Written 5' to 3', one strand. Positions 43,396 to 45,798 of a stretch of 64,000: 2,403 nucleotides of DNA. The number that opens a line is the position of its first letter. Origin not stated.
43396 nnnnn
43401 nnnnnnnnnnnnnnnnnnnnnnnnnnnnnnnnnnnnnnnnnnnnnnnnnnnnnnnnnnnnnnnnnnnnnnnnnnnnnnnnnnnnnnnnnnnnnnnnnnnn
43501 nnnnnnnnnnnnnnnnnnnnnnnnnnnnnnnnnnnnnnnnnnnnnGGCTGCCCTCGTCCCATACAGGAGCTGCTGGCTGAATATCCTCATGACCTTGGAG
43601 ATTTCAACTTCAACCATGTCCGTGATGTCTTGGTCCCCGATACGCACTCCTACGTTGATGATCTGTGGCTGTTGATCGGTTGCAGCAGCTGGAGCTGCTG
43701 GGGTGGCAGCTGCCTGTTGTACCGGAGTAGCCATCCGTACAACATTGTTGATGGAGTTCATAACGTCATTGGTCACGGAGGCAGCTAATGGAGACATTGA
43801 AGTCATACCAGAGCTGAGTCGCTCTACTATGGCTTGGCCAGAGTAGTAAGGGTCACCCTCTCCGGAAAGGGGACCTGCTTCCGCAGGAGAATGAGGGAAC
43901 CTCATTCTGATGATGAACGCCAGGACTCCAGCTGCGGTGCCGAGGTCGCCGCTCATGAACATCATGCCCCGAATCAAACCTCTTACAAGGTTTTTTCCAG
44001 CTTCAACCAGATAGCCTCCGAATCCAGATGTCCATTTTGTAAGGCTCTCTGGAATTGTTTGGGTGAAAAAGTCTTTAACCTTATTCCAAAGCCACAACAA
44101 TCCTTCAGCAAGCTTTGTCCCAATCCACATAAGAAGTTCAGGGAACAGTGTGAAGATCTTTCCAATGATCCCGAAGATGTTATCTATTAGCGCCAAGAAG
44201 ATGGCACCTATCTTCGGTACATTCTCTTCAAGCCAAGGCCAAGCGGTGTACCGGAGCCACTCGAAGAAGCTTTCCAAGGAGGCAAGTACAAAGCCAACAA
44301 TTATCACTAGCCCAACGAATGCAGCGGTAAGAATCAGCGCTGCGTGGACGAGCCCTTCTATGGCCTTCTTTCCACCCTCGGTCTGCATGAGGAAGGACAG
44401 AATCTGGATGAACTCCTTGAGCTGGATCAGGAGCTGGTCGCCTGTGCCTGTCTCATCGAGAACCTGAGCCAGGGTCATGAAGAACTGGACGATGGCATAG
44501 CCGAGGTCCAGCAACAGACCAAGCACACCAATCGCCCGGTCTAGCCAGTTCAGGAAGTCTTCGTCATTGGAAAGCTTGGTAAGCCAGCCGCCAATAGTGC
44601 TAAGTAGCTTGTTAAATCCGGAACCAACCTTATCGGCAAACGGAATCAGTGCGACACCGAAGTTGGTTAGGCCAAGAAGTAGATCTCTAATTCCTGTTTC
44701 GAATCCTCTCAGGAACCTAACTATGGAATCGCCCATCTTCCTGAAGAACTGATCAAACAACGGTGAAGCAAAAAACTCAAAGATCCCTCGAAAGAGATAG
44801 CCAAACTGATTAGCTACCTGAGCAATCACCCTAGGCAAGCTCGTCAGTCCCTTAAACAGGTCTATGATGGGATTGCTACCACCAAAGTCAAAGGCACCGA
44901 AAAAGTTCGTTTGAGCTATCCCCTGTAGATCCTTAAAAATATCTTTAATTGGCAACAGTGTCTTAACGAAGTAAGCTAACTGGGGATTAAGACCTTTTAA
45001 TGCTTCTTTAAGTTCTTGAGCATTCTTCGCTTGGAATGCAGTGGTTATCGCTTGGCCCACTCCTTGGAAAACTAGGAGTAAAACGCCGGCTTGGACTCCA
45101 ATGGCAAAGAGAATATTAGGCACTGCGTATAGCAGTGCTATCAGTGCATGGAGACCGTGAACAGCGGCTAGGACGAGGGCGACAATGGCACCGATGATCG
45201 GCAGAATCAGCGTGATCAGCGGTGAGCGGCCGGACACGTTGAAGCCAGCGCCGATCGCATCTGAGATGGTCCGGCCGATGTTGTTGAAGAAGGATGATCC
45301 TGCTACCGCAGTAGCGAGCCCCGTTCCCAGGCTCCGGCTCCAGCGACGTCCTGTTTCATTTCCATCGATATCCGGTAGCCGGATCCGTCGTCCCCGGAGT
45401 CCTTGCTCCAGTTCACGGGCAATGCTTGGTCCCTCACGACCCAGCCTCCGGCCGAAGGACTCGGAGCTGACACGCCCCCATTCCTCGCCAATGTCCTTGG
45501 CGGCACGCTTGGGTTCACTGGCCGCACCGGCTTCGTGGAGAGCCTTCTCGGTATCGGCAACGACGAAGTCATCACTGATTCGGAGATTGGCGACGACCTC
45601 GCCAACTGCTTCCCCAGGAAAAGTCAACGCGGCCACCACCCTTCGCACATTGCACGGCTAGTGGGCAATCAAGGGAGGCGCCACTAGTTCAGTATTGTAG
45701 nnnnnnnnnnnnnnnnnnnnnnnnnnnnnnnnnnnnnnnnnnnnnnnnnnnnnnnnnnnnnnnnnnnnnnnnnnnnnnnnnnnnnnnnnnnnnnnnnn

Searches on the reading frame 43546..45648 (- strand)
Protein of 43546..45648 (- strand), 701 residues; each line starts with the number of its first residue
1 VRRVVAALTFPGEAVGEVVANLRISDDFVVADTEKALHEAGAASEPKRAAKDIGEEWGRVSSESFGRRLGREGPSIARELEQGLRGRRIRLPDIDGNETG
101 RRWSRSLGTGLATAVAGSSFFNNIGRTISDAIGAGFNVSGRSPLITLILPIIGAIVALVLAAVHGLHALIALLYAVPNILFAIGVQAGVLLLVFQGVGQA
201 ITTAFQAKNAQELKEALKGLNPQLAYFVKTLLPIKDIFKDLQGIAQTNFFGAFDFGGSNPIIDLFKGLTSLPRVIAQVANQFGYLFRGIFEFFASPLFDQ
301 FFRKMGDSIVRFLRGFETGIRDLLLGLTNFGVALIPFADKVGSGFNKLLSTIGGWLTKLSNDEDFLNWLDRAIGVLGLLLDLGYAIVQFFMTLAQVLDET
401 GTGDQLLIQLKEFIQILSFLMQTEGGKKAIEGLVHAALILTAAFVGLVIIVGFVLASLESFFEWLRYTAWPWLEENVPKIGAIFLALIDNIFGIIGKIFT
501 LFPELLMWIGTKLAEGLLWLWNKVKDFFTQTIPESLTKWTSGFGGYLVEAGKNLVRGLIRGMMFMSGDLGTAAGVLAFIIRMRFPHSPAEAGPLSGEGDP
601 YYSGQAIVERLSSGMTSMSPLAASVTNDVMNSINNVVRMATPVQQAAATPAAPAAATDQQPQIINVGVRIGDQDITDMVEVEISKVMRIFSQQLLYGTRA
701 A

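Call 13: search_dna_similar(query=window:43546-45648:-, collection=phages, mode=protein, max_rows=15)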
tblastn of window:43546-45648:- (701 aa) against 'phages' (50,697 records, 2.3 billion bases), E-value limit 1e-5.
Records with a match: 181; places in all: 181; records where one place covers at least 80% of the query: 0.
Best place of each record, by identity: <60% 181.
By first word of the organism name: Mycobacterium 146; Gordonia 27; Streptomyces 5; Corynebacterium 2; Microbacterium 1.
By host as written in the record: Mycobacterium smegmatis mc2 155 91; Mycobacterium smegmatis mc#155 32; Gordonia terrae 3612 23; Mycobacterium smegmatis mc2155 7; - 4; Streptomyces lividans JI 1326 4; Mycobacterium phlei GTIS10 3; Mycobacterium smegmatis 3; and 11 more.
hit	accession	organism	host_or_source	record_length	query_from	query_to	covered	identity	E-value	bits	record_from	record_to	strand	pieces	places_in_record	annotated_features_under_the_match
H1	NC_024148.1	Mycobacterium phage Phantastic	Mycobacterium smegmatis mc2 155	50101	176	636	66%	23.6%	2e-7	61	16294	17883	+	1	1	25: tail length tape measure protein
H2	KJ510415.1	Mycobacterium phage Phantastic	Mycobacterium smegmatis mc2 155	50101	176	636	66%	23.6%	2e-7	61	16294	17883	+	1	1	25: tape measure protein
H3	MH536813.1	Mycobacterium phage AugsMagnumOpus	Mycobacterium smegmatis mc2 155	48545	184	615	62%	24.2%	2e-7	61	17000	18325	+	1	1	29: tape measure protein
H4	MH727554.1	Mycobacterium phage MuchMore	Mycobacterium smegmatis mc2 155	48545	184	615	62%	24.2%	2e-7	61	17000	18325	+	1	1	29: tape measure protein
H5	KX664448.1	Mycobacterium phage Watson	Mycobacterium smegmatis mc2 155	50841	184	615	62%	24.2%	2e-7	61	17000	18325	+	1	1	tape measure protein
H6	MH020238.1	Mycobacterium phage Lilith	Mycobacterium smegmatis mc2 155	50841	184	615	62%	24.2%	2e-7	61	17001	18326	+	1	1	27: tape measure protein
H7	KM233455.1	Mycobacterium phage Farber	Mycobacterium smegmatis mc2 155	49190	184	615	62%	24.2%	2e-7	61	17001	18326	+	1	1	tape measure protein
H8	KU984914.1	Mycobacterium phage Malinsilva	Mycobacterium smegmatis mc2 155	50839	184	615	62%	24.2%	2e-7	61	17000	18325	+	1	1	tape measure protein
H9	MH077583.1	Mycobacterium phage PGHhamlin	Mycobacterium smegmatis mc2 155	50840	184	615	62%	24.2%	2e-7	61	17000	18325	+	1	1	29: tape measure protein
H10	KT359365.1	Mycobacterium phage DaHudson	Mycobacterium smegmatis mc2 155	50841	184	615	62%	24.2%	2e-7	61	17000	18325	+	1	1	tape measure protein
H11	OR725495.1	Mycobacterium phage Pembroke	Mycobacterium smegmatis mc#155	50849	184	615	62%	24.2%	2e-7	61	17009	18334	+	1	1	27: tape measure protein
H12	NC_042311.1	Mycobacterium phage Microwolf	Mycobacterium smegmatis mc2 155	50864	184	615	62%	24.2%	2e-7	61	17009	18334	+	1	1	27: tail length tape measure protein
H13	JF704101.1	Mycobacterium phage Microwolf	Mycobacterium smegmatis mc2 155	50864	184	615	62%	24.2%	2e-7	61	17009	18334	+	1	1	27: tapemeasure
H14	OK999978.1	Mycobacterium phage Grub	Mycobacterium smegmatis mc2 155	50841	184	615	62%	24.2%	2e-7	61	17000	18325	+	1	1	27: tape measure protein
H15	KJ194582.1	Mycobacterium phage Hawkeye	Mycobacterium smegmatis mc2 155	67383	275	630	51%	25.6%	1e-7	62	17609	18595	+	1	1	29: tape measure protein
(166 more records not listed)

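Call 28: search_protein_families(library=phrogs, proteins=[window:43546-45648:-], max_evalue=0.001)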
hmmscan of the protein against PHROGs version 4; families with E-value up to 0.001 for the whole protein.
window:43546-45648:- (701 aa): 7 families
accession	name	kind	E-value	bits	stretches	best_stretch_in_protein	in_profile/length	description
phrog_305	-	tail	7e-31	108.7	2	97-509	128-485/1001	tail length tape measure protein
phrog_6435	-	tail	1.5e-28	99.8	2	105-407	251-543/2090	tail length tape measure protein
phrog_934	-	tail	1.5e-11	43.5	1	152-432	181-461/1988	tail length tape measure protein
phrog_58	-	tail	9e-10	38.5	1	110-684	567-1055/1544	tail length tape measure protein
phrog_1272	-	tail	2.7e-09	36.3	1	118-351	625-844/1606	tail length tape measure protein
phrog_5448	-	tail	3.2e-06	25.3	1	365-687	1771-2039/3103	tail length tape measure protein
phrog_5493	-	tail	0.00011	21.6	0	469-580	866-977/1102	tail length tape measure protein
